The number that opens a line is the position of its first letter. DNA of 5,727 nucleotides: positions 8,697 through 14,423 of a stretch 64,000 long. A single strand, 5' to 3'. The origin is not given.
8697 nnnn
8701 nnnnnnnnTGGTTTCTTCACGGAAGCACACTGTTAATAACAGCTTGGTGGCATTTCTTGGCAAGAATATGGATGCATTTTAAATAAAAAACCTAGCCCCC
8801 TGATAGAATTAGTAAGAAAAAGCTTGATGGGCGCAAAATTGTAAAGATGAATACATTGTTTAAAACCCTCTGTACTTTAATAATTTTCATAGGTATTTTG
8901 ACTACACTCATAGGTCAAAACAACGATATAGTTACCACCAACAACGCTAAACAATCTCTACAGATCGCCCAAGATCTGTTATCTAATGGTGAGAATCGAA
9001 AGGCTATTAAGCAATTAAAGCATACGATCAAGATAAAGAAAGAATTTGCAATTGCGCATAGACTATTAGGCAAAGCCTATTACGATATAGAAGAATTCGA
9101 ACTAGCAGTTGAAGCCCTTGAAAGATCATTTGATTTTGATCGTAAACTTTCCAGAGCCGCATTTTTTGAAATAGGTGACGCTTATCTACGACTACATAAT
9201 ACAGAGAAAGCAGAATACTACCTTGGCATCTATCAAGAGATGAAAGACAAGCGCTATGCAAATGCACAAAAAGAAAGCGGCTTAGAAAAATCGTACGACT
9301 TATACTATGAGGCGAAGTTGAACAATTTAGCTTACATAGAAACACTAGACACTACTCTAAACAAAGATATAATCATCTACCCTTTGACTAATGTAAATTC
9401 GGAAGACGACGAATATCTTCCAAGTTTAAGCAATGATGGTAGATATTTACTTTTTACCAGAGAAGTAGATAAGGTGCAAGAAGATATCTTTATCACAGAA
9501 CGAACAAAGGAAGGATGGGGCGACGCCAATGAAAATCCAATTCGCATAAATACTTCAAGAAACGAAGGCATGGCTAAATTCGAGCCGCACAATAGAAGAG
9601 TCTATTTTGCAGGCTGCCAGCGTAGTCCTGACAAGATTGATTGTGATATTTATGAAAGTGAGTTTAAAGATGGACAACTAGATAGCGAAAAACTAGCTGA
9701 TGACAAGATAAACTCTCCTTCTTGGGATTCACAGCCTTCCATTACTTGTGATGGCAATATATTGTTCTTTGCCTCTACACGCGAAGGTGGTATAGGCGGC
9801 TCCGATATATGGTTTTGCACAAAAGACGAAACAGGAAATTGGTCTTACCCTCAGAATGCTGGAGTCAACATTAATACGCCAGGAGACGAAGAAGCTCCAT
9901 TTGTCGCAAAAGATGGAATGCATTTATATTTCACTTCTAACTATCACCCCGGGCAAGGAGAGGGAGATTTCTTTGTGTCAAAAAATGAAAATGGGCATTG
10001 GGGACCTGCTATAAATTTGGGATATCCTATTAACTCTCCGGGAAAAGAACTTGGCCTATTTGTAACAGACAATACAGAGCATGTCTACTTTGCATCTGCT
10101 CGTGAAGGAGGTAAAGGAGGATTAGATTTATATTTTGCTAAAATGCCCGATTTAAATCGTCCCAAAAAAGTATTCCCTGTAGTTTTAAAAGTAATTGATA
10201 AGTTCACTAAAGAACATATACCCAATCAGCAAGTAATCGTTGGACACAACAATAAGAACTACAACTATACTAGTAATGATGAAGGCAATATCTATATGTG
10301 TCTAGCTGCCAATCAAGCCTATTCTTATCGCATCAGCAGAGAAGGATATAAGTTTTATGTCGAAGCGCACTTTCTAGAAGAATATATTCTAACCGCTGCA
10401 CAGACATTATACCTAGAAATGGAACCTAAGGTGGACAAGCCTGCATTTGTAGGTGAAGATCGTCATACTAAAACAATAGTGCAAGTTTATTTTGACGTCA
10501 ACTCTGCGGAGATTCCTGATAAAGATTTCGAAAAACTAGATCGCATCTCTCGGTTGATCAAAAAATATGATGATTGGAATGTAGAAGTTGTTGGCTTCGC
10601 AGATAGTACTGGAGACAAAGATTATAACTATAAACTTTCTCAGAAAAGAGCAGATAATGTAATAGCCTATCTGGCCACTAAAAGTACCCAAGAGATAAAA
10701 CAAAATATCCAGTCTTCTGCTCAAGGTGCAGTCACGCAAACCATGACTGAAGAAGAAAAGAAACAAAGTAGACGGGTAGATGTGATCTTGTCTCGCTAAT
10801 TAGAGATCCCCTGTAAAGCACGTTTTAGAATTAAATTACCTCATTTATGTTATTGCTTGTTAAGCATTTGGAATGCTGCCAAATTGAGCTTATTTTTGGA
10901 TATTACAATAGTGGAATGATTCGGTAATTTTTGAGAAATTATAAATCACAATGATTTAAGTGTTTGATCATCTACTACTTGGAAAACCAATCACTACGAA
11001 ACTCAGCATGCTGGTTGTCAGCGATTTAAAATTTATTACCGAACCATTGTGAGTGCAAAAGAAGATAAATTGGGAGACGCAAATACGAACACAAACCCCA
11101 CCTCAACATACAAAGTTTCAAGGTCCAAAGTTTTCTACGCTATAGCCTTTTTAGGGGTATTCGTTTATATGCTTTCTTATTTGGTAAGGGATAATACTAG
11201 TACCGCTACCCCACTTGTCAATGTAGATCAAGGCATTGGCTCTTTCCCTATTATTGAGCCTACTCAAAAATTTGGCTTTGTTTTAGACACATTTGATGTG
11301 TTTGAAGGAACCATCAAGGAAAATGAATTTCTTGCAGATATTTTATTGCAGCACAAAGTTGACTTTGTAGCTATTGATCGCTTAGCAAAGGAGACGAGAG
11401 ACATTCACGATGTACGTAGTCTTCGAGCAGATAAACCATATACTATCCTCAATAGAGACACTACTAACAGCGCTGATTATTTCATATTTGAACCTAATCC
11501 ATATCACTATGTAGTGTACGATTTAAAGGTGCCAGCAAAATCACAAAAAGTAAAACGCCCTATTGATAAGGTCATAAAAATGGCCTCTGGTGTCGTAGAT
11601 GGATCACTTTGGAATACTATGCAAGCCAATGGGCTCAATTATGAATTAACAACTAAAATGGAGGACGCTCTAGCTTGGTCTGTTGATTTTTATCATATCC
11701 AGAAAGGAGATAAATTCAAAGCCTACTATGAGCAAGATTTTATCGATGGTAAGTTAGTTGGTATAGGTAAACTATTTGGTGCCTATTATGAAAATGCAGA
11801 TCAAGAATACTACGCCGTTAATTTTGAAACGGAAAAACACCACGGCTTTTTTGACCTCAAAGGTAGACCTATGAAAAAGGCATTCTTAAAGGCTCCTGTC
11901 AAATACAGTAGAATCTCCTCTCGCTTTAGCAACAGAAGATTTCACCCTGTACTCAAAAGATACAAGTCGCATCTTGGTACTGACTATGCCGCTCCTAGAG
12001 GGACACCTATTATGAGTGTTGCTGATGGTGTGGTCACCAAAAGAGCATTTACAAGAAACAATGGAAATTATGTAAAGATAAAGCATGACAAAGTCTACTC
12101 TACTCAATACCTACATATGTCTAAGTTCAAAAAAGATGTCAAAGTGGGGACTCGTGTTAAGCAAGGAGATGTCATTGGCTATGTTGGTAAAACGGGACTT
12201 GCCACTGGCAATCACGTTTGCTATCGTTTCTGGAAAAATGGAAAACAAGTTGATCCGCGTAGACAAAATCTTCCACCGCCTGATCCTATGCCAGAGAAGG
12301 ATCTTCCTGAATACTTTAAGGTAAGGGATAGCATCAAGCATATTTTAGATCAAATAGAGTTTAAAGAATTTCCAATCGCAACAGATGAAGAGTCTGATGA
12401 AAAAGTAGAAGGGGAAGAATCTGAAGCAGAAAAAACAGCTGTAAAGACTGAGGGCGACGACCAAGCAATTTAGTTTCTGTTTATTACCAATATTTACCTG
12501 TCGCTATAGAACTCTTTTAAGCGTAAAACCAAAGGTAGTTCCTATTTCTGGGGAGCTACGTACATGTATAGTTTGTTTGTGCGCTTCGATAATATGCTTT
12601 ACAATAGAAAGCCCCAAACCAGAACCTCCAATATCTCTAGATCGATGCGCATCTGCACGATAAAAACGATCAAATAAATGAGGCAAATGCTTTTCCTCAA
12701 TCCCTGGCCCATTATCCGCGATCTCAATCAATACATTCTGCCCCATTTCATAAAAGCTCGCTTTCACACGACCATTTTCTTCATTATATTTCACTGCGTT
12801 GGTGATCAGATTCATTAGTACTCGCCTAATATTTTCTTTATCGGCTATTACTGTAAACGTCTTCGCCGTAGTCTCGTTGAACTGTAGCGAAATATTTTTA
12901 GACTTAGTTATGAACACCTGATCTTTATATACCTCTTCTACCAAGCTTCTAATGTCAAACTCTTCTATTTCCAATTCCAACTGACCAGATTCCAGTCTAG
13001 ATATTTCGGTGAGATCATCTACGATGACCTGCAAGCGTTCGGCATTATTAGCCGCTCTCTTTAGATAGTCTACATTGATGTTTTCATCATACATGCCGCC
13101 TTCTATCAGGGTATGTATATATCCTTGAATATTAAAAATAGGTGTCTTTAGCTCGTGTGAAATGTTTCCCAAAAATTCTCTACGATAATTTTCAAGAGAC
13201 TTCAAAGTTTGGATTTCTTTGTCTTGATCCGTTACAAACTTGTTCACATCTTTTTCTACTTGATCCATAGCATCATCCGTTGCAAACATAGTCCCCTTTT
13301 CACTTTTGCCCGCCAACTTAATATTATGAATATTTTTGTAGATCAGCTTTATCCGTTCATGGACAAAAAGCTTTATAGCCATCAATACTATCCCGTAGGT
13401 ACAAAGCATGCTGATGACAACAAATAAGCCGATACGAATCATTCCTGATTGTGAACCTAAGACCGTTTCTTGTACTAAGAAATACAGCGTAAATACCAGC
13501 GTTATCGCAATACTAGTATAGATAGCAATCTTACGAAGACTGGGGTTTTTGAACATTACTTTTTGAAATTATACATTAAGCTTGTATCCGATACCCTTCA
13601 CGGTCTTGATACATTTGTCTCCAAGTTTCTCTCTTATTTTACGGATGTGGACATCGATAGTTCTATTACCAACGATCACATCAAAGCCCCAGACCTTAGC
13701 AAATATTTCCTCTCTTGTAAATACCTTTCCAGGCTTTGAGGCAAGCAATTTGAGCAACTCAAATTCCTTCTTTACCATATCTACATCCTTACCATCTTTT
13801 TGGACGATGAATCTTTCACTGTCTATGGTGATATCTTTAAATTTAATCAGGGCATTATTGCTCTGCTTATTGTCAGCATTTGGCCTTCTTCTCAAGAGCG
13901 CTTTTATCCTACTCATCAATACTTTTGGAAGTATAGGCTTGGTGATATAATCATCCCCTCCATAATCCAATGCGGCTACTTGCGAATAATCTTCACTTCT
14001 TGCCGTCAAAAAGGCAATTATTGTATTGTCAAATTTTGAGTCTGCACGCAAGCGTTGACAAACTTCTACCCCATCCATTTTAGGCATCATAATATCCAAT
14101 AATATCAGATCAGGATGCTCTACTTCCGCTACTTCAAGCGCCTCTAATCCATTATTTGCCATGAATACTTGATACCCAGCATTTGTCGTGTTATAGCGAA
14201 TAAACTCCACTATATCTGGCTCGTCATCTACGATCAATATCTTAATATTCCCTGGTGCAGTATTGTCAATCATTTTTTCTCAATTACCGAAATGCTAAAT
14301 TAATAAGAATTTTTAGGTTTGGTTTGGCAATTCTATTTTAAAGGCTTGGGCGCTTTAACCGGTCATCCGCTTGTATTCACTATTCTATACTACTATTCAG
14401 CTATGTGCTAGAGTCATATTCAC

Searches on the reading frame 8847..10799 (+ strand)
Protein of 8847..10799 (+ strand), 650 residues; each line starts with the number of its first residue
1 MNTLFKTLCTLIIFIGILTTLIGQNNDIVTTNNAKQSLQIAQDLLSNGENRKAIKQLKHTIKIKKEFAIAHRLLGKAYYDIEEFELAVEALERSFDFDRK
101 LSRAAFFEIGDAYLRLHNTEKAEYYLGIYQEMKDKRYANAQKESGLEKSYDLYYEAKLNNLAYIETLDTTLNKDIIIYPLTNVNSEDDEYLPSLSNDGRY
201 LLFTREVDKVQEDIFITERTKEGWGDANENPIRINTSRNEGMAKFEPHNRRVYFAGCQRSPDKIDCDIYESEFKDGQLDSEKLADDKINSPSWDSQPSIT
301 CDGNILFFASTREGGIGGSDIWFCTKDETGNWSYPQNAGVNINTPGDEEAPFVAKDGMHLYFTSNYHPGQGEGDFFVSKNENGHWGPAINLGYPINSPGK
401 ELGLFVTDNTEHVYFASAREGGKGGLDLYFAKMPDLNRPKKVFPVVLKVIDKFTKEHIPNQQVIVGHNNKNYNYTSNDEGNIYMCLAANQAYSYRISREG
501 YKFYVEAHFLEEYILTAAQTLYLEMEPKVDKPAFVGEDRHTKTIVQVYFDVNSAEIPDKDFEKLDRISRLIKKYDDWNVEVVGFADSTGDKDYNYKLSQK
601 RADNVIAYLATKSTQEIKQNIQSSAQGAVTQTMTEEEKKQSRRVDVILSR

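Call 61: search_protein_families(library=pfam, proteins=[window:8847-10799:+], max_evalue=0.00001)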
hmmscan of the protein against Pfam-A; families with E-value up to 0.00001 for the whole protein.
window:8847-10799:+ (650 aa): 3 families
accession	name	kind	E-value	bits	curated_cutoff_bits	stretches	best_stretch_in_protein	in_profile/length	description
PF07676.18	PD40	-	6.4e-21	74.2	20.9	0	288-322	5-37/38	WD40-like Beta Propeller Repeat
PF00691.25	OmpA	-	1.7e-14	54.4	27.2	1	548-642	1-94/98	OmpA family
PF13432.12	TPR_16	-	8.9e-06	26.5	32.7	0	38-93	1-56/65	Tetratricopeptide repeat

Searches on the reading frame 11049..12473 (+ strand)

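Call 61: search_protein_families(library=pfam, proteins=[window:11049-12473:+], max_evalue=0.00001)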
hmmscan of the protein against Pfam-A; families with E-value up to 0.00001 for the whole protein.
window:11049-12473:+ (474 aa): 2 families
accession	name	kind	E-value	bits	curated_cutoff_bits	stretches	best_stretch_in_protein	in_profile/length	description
PF01551.29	Peptidase_M23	-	3.5e-30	104.5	28.7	1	307-403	2-96/96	Peptidase family M23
PF19425.4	Csd3_N2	-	8.6e-15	55.2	27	1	177-294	7-121/122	Csd3 second domain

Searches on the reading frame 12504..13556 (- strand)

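Call 61: search_protein_families(library=pfam, proteins=[window:12504-13556:-], max_evalue=0.00001)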
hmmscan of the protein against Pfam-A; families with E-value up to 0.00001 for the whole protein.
window:12504-13556:- (350 aa): 2 families
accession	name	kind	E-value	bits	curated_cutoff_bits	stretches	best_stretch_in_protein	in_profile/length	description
PF02518.31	HATPase_c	-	5.4e-29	101.3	26.4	1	239-348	2-109/111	Histidine kinase-, DNA gyrase B-, and HSP90-like ATPase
PF00512.31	HisKA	-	1.2e-14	54.6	26.9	1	125-191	2-66/66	His Kinase A (phospho-acceptor) domain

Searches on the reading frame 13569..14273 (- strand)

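Call 61: search_protein_families(library=pfam, proteins=[window:13569-14273:-], max_evalue=0.00001)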
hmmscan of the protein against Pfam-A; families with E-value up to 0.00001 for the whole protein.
window:13569-14273:- (234 aa): 3 families
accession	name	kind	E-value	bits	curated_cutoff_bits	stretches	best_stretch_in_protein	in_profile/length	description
PF00072.30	Response_reg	-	1.8e-28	99.3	30.2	1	12-124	1-111/111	Response regulator receiver domain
PF00486.34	Trans_reg_C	-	4e-24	84.9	26.2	1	161-232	1-77/77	Transcriptional regulatory protein, C terminal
PF23198.2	PDE8A_N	-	4.6e-06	27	29.6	1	9-95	9-97/147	PDE8A-like, N-terminal domain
